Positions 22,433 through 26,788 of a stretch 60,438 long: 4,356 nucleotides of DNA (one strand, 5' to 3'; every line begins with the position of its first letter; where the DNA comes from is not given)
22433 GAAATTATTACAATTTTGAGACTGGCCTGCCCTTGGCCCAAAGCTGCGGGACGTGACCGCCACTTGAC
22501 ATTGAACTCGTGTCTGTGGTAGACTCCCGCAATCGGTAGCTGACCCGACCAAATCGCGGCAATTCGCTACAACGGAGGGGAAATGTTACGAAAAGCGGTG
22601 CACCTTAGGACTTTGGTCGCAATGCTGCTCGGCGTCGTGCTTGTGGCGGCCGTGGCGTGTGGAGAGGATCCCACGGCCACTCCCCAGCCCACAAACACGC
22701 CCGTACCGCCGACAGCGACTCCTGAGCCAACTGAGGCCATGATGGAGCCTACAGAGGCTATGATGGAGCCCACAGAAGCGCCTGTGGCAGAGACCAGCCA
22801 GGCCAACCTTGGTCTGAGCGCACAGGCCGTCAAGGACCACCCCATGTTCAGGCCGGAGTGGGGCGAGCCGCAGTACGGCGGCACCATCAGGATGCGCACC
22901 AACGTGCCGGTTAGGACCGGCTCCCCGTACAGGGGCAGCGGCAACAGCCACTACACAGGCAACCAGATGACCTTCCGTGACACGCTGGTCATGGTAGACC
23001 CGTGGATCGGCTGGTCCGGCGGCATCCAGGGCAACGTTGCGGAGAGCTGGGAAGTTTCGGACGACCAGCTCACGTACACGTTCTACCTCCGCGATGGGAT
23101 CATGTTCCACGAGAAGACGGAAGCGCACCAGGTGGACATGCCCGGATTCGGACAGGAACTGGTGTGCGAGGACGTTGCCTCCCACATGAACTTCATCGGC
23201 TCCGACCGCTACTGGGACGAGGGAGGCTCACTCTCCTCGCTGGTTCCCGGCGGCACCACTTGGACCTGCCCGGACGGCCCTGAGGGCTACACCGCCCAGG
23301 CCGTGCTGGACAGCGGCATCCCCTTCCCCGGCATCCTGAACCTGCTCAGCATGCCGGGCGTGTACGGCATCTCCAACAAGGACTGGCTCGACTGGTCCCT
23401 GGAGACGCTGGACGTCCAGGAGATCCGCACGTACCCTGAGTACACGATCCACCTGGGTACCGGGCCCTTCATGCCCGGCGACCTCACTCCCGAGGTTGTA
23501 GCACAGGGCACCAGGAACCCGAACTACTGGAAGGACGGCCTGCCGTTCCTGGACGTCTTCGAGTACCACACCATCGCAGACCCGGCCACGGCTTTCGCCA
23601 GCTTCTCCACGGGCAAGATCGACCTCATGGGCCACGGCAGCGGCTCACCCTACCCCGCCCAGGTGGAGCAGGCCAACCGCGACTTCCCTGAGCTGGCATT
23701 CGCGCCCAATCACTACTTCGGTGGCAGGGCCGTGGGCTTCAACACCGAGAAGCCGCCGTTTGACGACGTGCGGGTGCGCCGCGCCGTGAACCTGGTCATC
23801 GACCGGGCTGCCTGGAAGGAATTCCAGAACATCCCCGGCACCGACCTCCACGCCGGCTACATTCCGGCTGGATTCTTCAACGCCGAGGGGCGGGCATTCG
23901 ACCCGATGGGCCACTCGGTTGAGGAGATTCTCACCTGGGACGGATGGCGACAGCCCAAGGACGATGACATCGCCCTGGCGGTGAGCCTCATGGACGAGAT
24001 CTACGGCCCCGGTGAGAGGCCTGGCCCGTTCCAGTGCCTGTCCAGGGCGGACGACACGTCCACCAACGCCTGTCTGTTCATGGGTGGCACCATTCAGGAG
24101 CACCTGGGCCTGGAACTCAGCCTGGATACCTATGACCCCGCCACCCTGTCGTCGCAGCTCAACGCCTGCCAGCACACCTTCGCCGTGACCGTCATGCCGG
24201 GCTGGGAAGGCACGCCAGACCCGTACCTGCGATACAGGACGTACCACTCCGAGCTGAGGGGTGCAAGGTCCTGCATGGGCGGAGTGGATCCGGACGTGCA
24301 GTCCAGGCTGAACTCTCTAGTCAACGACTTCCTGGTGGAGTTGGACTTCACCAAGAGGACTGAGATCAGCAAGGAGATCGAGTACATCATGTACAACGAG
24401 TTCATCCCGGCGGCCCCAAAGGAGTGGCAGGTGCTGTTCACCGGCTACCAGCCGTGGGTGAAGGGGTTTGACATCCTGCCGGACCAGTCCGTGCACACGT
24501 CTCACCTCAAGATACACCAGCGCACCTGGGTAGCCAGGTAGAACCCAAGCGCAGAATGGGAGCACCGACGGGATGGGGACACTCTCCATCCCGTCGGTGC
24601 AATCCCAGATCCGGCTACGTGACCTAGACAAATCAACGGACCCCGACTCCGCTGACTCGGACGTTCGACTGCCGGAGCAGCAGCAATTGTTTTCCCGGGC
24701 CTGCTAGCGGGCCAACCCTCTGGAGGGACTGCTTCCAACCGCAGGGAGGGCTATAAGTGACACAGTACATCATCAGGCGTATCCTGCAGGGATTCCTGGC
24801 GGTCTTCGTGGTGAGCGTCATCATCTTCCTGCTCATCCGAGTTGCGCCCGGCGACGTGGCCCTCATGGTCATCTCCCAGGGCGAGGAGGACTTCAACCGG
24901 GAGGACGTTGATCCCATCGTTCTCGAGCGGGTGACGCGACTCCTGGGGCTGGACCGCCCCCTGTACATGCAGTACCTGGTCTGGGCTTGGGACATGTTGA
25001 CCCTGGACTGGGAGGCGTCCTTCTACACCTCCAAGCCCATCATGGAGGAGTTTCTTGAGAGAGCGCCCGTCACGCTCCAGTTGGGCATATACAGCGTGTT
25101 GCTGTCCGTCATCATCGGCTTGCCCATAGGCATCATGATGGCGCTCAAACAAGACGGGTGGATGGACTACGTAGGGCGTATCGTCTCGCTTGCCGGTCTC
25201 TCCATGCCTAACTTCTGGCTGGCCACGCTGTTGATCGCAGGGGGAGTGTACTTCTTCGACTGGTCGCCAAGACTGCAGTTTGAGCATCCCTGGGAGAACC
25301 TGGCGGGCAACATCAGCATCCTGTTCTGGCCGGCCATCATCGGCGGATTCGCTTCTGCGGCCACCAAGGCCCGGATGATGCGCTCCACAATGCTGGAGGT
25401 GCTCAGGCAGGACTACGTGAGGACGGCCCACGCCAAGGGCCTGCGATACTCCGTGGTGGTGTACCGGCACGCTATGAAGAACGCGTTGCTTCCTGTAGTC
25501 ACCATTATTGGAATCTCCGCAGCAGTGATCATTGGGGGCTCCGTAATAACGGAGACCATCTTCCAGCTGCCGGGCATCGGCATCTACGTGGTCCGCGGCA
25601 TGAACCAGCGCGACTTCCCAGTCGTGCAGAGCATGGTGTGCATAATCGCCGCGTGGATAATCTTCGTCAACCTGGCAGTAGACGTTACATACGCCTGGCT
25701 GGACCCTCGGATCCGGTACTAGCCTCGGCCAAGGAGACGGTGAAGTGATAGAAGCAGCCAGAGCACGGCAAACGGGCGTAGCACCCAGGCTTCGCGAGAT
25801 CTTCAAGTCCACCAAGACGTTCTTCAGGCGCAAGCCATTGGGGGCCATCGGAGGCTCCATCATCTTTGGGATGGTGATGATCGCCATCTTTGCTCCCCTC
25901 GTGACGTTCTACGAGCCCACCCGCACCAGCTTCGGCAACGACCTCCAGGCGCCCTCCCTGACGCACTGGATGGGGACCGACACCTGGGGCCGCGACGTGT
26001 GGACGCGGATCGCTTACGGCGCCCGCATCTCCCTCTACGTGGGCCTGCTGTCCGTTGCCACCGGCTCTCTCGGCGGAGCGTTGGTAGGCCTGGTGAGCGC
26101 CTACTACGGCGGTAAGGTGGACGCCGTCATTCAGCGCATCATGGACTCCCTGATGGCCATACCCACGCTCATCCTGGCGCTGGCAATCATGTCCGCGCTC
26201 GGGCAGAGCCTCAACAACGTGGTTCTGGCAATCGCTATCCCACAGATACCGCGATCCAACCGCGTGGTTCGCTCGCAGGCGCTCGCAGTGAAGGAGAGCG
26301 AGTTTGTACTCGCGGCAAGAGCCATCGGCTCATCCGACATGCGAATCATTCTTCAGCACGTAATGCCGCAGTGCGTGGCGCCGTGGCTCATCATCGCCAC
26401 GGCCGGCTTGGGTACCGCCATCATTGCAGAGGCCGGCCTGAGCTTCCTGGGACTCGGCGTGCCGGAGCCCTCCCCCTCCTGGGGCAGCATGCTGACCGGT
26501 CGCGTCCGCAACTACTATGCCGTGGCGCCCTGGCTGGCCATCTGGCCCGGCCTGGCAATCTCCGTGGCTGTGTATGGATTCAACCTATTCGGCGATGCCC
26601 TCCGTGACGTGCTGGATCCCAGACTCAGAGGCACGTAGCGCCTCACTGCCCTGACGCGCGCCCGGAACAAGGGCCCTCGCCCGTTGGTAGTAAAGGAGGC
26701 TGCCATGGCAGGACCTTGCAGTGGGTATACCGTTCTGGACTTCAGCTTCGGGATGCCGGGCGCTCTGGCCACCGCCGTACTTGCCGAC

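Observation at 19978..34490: Candidate new catabolic system: three half-active fused CoA-transferases with transporter, DUF35/thiolase-fold and HAD modules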

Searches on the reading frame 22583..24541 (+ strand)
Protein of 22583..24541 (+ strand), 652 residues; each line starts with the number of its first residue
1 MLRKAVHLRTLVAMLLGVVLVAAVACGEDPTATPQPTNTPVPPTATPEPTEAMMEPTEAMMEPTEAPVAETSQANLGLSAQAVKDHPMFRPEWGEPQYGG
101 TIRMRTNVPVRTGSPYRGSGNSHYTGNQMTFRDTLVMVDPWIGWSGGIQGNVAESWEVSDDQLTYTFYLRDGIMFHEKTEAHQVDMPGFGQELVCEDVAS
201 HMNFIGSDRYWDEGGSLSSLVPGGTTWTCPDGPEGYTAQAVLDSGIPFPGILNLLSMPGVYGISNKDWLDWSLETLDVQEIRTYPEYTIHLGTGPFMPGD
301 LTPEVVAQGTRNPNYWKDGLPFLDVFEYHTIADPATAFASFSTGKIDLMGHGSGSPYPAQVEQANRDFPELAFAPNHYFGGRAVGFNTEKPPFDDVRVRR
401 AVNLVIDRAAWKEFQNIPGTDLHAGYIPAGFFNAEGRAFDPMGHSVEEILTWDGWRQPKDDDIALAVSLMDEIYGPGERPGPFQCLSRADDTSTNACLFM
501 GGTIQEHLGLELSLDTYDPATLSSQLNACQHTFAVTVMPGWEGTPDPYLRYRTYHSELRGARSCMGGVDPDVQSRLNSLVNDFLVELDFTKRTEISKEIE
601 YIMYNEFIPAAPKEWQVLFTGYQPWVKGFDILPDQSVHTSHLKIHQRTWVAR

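Call 3: search_protein_families(library=pfam, proteins=[window:22583-24541:+], max_evalue=0.01)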
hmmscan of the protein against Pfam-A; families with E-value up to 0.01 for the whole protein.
window:22583-24541:+ (652 aa): 1 family
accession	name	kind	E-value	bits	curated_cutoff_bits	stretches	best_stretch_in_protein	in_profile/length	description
PF00496.27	SBP_bac_5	-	1.8e-36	126.5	32.4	2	290-551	115-359/368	Bacterial extracellular solute-binding proteins, family 5 Middle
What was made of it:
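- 22583..24541 (+): Solute-binding lipoprotein of an Opp/Dpp/Nik-type ABC importer (652 aa). It has a signal peptide with a lipobox (VAAVAC) and a Pro/Thr/Glu-rich linker. PF00496 E 1.8e-36 (call 3).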

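Call 14: search_protein_families(library=ncbifam, proteins=[window:22583-24541:+], max_evalue=0.001)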
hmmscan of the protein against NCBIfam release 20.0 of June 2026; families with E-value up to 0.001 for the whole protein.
window:22583-24541:+ (652 aa): 9 families
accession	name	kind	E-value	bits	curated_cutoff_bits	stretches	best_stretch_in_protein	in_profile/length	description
TIGR02294.1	nickel_nikA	equivalog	1.4e-18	66.8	393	2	291-463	163-335/501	nickel ABC transporter substrate-binding protein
NF007287.0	PRK09755.1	equivalog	7.2e-13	48.2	1098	1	310-642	226-530/535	ABC transporter substrate-binding protein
NF011942.0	PRK15413.1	equivalog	2.7e-12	46.2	594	1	291-411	183-298/512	glutathione ABC transporter substrate-binding protein GsiB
NF045468.1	Opp5A_nikA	equivalog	1.1e-10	40.7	600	1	291-411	159-273/488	nickel ABC transporter substrate-binding protein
NF011689.0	PRK15109.1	equivalog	1.4e-10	40.5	560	1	291-408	213-324/547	ABC transporter substrate-binding protein SapA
NF047575.1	opine_bind_CntA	exception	3.2e-09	35.9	800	1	146-179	75-108/535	staphylopine-dependent metal ABC transporter substrate-binding lipoprotein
NF045467.1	Opp4A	equivalog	1.7e-08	33.2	650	1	290-413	207-334/556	oligopeptide ABC transporter substrate-binding protein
NF043070.1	DppA_dipep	equivalog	2.4e-07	29.7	1005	0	146-179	72-105/535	dipeptide ABC transporter periplasmic-binding protein DppA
NF011684.0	PRK15104.1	equivalog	9.3e-07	27.9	947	1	310-413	231-330/543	oligopeptide ABC transporter substrate-binding protein OppA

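Call 60: search_solved_structures(query=window:22583-24538:+, max_evalue=0.00001)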
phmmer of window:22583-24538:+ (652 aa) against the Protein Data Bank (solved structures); distinct sequences matched with E-value up to 0.00001: 35.
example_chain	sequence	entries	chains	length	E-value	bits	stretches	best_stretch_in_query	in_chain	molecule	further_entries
8upi_A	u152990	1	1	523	2.7e-16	62.5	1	290-411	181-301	Peptide ABC transporter substrate-binding protein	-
3m8u_A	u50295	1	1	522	2e-15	59.6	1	288-410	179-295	Heme-binding protein A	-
3tpa_A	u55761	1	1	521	2.6e-11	46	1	148-410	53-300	Heme-binding protein A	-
1uqw_A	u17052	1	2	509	5.5e-11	45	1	281-415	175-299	PUTATIVE BINDING PROTEIN YLIB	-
4qfk_H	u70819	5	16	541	1.9e-10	43.2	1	287-535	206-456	ABC transporter periplasmic peptide-binding protein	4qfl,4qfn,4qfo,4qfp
1uiu_A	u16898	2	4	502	5.1e-10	41.8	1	290-463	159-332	Nickel-binding periplasmic protein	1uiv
3mzb_A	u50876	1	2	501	5.1e-10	41.8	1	290-463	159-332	Nickel-binding periplasmic protein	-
8spm_A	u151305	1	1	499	5.2e-10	41.8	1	290-463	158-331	Nickel ABC transporter, nickel/metallophore periplasmic binding protein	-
1zlq_A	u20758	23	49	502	5.2e-10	41.8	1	290-463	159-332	Nickel-binding periplasmic protein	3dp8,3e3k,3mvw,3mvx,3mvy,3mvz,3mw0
3qim_A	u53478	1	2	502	5.2e-10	41.8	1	290-463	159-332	Nickel-binding periplasmic protein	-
9t0v_A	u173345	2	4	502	5.2e-10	41.8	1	290-463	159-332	Nickel-binding periplasmic protein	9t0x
1dpe_A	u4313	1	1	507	7e-10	41.3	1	142-410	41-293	DIPEPTIDE-BINDING PROTEIN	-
8z1z_F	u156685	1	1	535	8.6e-10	41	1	139-410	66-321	Dipeptide-binding protein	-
1dpp_A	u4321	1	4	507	9e-10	41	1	141-410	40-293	DIPEPTIDE BINDING PROTEIN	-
8z1y_F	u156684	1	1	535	9.1e-10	40.9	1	139-410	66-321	Dipeptide-binding protein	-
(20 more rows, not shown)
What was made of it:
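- Tried and rejected: Ligand assignment for the SBP from PDB relatives: matches were too weak and too mixed (call 60).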

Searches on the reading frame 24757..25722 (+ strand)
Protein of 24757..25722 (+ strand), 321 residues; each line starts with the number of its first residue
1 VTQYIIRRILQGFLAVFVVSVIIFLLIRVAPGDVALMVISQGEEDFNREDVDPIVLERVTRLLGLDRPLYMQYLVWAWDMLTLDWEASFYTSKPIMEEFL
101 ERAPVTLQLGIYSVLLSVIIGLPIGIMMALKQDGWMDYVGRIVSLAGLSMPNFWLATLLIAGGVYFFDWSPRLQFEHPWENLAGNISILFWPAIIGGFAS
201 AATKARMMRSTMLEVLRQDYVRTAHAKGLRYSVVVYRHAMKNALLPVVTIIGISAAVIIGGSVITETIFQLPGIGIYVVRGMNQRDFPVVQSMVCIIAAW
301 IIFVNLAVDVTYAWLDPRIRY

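Call 3: search_protein_families(library=pfam, proteins=[window:24757-25722:+], max_evalue=0.01)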
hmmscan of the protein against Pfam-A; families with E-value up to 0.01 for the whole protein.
window:24757-25722:+ (321 aa): 2 families
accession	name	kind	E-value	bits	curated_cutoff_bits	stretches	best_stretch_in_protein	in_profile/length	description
PF00528.27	BPD_transp_1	-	4.4e-35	121.5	26.4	1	121-320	1-183/184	Binding-protein-dependent transport system inner membrane component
PF19300.4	BPD_transp_1_N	-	6.7e-10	39.6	23.8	1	1-82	1-74/114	Binding-prot-dependent transport system membrane comp, N-term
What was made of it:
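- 24757..25722 (+): ABC importer permease 1 (DppB/NikB-like). PF00528 and PF19300 (call 3).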

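Call 14: search_protein_families(library=ncbifam, proteins=[window:24757-25722:+], max_evalue=0.001)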
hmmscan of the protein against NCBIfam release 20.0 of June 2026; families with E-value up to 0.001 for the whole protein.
window:24757-25722:+ (321 aa): 16 families
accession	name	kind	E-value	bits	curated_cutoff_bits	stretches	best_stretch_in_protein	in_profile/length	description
NF045470.1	Opp2B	equivalog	6.2e-88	294.8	350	1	8-320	1-300/300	nickel ABC transporter permease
NF007677.0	PRK10352.1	equivalog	2.5e-73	246.9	433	1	1-320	1-307/314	nickel ABC transporter permease subunit NikB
TIGR02789.1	nickel_nikB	equivalog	1.5e-71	241.4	447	1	1-320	1-307/314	nickel ABC transporter permease subunit NikB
NF045469.1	Opp1B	equivalog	1.1e-66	225.4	380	1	1-320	1-307/307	nickel/cobalt ABC transporter permease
NF011661.0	PRK15081.1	equivalog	1.8e-62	211.6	463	1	1-321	1-305/306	glutathione ABC transporter permease GsiC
NF008161.0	PRK10914.1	equivalog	1.3e-60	205.4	590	2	184-321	200-337/339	dipeptide ABC transporter permease DppB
NF045471.1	Opp3B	equivalog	2.6e-59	201.1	480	1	1-320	1-303/308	oligopeptide ABC transporter permease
NF045472.1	Opp4B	equivalog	3.2e-59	200.8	450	1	1-320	1-319/319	oligopeptide ABC transporter permease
NF007008.0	PRK09471.1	equivalog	7e-57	193.2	388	1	1-321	1-306/306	oligopeptide ABC transporter permease OppB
NF043081.1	MMSYN1_0165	equivalog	1.4e-37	129.6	350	1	86-320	158-385/388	oligopeptide ABC transporter permease OppB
NF011712.0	PRK15133.1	subfamily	3.4e-37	128.2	445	1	49-320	79-360/364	microcin C ABC transporter permease YejB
NF011690.0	PRK15110.1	equivalog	1.5e-32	113.3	432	2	184-316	178-310/321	putrescine export ABC transporter permease SapB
NF045476.1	Opp4C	equivalog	2e-08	33.8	350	1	96-276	69-223/278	oligopeptide ABC transporter permease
NF045474.1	Opp2C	equivalog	3.9e-07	29.9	300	1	203-257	116-170/236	nickel transporter permease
TIGR02790.1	nickel_nikC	equivalog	6.6e-07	29.2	358.45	1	202-259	137-194/258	nickel ABC transporter permease subunit NikC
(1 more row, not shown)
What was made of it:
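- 24757..25722 (+): NCBIfam Opp2B/NikB-like matches, below cut-off (call 14).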

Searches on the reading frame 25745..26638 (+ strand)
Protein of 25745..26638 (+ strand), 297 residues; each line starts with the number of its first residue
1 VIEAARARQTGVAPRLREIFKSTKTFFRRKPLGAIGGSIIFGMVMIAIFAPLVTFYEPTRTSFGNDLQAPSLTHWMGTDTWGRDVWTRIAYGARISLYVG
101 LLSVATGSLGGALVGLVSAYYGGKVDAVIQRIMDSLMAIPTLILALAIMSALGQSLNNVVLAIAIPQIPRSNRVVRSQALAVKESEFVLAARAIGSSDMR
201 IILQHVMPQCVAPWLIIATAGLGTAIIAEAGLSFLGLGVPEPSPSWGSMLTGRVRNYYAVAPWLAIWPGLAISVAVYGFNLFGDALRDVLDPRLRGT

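Call 3: search_protein_families(library=pfam, proteins=[window:25745-26638:+], max_evalue=0.01)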
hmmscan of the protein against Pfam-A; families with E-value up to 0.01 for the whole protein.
window:25745-26638:+ (297 aa): 2 families
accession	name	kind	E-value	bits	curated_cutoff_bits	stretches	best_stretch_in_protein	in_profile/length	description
PF00528.27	BPD_transp_1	-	4.5e-29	101.9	26.4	1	111-295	1-183/184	Binding-protein-dependent transport system inner membrane component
PF12911.12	OppC_N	-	7.6e-07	29.4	23.9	1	27-70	10-53/53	N-terminal TM domain of oligopeptide transport permease C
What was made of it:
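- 25745..26638 (+): ABC importer permease 2 (DppC/NikC-like). No ATPase gene follows. PF00528 and PF12911 (call 3).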

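Call 14: search_protein_families(library=ncbifam, proteins=[window:25745-26638:+], max_evalue=0.001)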
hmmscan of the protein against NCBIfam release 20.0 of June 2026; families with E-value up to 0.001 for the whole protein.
window:25745-26638:+ (297 aa): 20 families
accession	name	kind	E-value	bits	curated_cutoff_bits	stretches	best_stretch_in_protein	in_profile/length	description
NF045476.1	Opp4C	equivalog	1.1e-78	264.3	350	1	26-293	9-278/278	oligopeptide ABC transporter permease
NF045473.1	Opp1C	equivalog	3.9e-77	259.2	350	1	31-294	5-267/267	nickel/cobalt ABC transporter permease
NF011662.0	PRK15082.1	equivalog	1.3e-76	257.9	484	1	16-295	22-301/303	glutathione ABC transporter permease GsiD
NF045474.1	Opp2C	equivalog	3.7e-76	255.8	300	1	56-291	2-236/236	nickel transporter permease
NF007376.0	PRK09881.1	equivalog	2.1e-74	250.2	434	1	17-296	15-295/298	D,D-dipeptide ABC transporter permease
TIGR02790.1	nickel_nikC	equivalog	9.1e-73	245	358.45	1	38-291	6-258/258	nickel ABC transporter permease subunit NikC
NF007738.0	PRK10417.1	equivalog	5.7e-68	229.4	335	1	35-295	13-272/277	nickel ABC transporter permease subunit NikC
NF008160.0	PRK10913.1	equivalog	8.3e-62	209.3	483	1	13-295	12-299/300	dipeptide ABC transporter permease DppC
NF045475.1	Opp3C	equivalog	2.1e-61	207.9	450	1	73-295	107-328/328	oligopeptide ABC transporter permease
NF047573.1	opine_perm_CntC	exception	5.1e-58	196.6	440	1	34-294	12-271/271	staphylopine uptake ABC transporter permease subunit CntC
NF011935.0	PRK15406.1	equivalog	1.1e-49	169.9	433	1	39-294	44-301/302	oligopeptide ABC transporter permease OppC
NF043080.1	MMSYN1_0166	equivalog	2.7e-41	141.5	370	1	28-293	35-304/307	oligopeptide ABC transporter permease OppC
NF011691.0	PRK15111.1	equivalog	1e-39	136.9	379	1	21-290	17-291/296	putrescine export ABC transporter permease SapC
NF011596.0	PRK15021.1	subfamily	1.5e-36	126.2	439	1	68-293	115-338/341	microcin C ABC transporter permease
NF045470.1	Opp2B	equivalog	2.6e-09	36.7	350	1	82-295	80-300/300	nickel ABC transporter permease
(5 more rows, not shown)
